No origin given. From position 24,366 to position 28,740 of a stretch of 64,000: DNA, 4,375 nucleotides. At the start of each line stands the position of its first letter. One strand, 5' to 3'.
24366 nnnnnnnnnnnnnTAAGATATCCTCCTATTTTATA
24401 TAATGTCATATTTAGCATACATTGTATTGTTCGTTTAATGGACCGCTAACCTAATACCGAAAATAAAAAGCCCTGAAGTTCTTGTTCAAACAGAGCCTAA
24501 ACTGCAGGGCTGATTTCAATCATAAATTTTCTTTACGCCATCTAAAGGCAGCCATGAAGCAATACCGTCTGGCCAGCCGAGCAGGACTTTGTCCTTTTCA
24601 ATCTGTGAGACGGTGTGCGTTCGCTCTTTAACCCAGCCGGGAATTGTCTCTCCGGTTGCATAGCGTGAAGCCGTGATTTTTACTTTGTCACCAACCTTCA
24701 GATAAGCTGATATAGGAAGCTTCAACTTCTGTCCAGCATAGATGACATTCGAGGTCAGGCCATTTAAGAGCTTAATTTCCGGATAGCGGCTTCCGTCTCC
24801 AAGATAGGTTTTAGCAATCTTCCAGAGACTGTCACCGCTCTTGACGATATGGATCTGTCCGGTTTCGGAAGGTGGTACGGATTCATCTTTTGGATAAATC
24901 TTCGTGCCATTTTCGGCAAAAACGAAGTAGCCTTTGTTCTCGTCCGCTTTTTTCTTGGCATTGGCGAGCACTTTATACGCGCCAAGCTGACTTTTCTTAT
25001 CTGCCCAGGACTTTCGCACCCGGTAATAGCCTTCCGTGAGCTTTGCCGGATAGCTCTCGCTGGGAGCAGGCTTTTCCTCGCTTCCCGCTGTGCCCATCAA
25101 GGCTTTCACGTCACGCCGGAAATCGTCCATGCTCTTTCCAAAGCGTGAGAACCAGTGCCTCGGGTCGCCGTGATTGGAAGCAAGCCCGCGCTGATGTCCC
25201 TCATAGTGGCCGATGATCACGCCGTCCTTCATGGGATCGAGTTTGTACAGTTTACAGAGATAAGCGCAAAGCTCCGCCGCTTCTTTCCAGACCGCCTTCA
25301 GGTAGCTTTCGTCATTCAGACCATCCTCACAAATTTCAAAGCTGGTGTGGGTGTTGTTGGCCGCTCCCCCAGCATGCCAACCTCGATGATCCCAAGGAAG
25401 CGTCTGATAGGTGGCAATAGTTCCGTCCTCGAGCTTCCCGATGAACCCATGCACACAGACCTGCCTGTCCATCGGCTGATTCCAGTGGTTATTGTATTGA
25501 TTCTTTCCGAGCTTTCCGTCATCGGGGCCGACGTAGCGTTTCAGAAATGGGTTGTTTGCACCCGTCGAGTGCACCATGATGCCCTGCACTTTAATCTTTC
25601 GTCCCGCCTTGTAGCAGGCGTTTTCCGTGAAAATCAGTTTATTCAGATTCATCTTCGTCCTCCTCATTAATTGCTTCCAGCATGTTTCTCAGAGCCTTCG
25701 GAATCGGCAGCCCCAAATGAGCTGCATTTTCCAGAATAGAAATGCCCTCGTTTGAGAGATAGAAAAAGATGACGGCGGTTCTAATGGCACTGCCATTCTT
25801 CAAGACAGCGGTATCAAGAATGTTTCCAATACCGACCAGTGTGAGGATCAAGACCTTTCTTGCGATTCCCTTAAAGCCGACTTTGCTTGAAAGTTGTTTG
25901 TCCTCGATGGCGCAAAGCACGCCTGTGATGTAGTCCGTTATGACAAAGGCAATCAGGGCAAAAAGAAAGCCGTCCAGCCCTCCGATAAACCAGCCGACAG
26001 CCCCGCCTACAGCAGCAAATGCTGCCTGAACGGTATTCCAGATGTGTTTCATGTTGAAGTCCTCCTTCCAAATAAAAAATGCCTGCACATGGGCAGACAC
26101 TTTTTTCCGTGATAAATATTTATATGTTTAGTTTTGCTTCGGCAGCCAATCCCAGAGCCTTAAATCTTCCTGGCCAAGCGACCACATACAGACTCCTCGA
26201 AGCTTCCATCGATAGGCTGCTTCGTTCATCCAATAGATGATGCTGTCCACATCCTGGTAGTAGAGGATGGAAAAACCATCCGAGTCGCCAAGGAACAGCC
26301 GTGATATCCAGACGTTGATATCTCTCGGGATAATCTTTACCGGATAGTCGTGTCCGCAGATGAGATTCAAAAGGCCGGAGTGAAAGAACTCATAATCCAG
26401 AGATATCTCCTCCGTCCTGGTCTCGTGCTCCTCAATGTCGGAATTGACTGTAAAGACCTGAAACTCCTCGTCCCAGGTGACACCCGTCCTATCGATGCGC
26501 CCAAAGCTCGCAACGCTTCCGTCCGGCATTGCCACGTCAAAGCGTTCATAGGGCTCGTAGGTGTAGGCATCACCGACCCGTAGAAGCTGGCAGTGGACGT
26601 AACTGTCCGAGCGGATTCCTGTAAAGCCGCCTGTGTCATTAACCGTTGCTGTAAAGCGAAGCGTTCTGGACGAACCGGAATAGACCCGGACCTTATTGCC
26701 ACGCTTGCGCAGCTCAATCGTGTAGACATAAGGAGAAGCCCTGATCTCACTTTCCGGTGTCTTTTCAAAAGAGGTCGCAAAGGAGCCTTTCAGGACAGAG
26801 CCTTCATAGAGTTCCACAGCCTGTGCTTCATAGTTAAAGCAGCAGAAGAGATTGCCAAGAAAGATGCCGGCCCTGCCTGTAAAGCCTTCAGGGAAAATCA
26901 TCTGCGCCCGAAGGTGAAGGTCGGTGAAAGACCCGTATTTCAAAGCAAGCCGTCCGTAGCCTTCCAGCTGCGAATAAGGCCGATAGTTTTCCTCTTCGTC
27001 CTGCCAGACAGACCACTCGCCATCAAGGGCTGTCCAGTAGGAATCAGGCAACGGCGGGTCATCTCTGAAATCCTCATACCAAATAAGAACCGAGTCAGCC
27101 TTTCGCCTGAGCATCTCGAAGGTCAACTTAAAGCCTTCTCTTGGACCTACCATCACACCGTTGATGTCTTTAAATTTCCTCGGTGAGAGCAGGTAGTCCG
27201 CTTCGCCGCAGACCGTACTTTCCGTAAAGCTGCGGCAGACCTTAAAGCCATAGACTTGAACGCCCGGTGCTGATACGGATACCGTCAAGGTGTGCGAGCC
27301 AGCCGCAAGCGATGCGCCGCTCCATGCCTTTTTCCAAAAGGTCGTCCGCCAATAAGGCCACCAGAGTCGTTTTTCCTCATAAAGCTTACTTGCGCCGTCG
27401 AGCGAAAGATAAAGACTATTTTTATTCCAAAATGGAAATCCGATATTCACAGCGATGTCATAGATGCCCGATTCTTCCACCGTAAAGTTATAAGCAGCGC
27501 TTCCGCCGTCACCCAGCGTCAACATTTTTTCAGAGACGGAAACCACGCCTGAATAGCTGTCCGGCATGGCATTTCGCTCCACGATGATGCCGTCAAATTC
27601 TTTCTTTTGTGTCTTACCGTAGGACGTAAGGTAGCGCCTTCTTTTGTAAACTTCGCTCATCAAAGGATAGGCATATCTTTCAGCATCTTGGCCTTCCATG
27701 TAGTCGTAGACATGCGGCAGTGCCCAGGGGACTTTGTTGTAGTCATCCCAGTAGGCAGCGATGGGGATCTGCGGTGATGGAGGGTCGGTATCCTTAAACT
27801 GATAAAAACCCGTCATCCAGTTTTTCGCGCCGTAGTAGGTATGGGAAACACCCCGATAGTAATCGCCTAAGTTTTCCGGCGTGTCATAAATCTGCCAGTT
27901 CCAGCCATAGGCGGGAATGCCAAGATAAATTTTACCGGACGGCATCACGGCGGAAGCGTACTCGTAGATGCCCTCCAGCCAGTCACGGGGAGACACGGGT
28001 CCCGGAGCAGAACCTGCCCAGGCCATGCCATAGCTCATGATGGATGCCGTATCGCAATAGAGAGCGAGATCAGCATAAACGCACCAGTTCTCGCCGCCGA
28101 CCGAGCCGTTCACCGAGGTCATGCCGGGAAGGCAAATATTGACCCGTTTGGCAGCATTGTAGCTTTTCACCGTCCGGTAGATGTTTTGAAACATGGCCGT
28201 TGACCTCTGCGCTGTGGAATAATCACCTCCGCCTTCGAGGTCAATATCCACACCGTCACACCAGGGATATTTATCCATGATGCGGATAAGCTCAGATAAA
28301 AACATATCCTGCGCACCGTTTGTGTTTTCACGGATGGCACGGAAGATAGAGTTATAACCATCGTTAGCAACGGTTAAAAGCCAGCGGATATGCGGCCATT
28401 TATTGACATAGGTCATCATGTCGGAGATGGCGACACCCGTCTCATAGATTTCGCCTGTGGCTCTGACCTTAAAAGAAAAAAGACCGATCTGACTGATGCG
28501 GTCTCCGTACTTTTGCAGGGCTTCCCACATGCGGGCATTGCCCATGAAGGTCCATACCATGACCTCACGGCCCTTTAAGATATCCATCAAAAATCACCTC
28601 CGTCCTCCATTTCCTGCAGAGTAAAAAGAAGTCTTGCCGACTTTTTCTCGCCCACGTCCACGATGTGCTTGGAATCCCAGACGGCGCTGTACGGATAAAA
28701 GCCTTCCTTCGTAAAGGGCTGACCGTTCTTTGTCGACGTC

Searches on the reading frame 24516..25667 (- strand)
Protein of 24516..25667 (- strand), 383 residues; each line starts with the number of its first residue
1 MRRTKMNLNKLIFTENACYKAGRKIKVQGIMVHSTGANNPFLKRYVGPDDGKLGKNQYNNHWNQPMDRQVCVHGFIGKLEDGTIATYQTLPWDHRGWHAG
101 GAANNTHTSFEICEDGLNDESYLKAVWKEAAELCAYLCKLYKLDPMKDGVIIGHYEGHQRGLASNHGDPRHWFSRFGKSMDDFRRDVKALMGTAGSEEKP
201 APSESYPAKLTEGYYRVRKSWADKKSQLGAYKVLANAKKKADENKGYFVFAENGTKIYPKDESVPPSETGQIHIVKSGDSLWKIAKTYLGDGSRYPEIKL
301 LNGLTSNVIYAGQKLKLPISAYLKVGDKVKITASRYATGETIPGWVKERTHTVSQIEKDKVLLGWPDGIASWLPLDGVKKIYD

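Call 85: search_protein_families(library=pfam, proteins=[window:24516-25667:-], max_evalue=0.00001)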
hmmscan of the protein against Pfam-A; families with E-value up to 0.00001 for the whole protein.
window:24516-25667:- (383 aa): 2 families
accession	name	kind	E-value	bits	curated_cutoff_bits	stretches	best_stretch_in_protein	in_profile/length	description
PF01510.30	Amidase_2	-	3.3e-17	63.5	26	1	26-170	4-130/131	N-acetylmuramoyl-L-alanine amidase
PF01476.26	LysM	-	5.1e-14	52.4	20.9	1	273-318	1-43/43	LysM domain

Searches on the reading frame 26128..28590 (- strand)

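Call 85: search_protein_families(library=pfam, proteins=[window:26128-28590:-], max_evalue=0.00001)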
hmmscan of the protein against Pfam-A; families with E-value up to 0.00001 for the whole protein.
window:26128-28590:- (820 aa): 1 family
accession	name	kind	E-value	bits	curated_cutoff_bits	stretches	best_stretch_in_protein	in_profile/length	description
PF00704.34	Glyco_hydro_18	-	9.6e-14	52.2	29.6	1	55-290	51-279/317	Glycosyl hydrolases family 18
